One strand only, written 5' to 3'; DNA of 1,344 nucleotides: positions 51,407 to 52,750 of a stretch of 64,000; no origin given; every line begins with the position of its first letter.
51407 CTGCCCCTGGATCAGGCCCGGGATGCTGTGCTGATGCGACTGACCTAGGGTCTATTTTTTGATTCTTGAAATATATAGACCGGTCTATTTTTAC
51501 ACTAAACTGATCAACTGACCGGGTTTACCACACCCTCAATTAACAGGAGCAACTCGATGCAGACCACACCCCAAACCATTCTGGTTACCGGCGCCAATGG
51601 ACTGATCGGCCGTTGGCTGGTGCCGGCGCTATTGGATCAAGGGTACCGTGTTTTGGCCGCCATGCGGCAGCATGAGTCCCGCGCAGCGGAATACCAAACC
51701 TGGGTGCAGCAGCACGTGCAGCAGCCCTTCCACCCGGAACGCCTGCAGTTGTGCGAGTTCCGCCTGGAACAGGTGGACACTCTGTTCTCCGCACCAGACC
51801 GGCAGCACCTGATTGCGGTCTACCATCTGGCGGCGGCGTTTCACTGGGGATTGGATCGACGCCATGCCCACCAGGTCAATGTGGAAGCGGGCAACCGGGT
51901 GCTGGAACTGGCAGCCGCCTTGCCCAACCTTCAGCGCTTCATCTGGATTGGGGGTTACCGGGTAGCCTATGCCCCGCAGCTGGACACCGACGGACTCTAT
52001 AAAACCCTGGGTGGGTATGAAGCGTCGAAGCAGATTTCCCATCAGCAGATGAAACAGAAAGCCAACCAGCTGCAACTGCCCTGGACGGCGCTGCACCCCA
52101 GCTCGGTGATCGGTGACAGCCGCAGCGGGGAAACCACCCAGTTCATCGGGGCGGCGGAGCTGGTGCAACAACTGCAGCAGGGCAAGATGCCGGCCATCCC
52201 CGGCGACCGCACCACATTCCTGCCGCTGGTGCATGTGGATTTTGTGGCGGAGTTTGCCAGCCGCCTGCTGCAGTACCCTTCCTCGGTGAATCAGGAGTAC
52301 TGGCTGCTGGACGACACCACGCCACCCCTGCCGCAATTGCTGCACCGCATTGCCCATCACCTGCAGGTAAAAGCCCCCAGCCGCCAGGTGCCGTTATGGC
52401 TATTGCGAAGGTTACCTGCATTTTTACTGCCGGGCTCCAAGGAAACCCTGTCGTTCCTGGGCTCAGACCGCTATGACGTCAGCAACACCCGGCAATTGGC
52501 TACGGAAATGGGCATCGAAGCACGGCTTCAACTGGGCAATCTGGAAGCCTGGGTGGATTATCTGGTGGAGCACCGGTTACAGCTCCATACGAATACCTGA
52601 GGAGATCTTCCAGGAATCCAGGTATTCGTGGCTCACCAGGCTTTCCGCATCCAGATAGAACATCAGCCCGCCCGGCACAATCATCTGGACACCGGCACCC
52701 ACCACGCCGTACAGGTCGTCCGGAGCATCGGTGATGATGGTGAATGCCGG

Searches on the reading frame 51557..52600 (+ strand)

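Call 6: search_protein_families(library=pfam, proteins=[window:51557-52600:+], max_evalue=0.01)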
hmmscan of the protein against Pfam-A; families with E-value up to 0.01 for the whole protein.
window:51557-52600:+ (347 aa): 10 families
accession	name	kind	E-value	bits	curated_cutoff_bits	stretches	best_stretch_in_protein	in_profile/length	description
PF01370.27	Epimerase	-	3.3e-25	89.3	20.9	1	8-244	1-231/240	NAD dependent epimerase/dehydratase family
PF07993.18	NAD_binding_4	-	1.1e-22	80.9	20.1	1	10-233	1-257/258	Male sterility protein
PF16363.11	GDP_Man_Dehyd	-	6.3e-10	39.5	27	1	9-183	1-182/332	GDP-mannose 4,6 dehydratase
PF13460.12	NAD_binding_10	-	2e-07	31.5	27.2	1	12-188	1-150/184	NAD(P)H-binding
PF05368.20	NmrA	-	9e-05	22.6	27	1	6-45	3-43/298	NmrA-like family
PF04321.23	RmlD_sub_bind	-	0.001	18.7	27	1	7-121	2-91/287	RmlD substrate binding domain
PF01073.25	3Beta_HSD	-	0.0014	18.1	22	1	9-275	1-274/280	3-beta hydroxysteroid dehydrogenase/isomerase family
PF02719.21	Polysacc_synt_2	-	0.0018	17.9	20.2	1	8-131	1-126/293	Polysaccharide biosynthesis protein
PF00106.31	adh_short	-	0.0028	17.6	26.6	1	6-53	1-47/195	short chain dehydrogenase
PF08659.16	KR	-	0.0056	17.1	22.6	1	7-92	2-89/180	KR domain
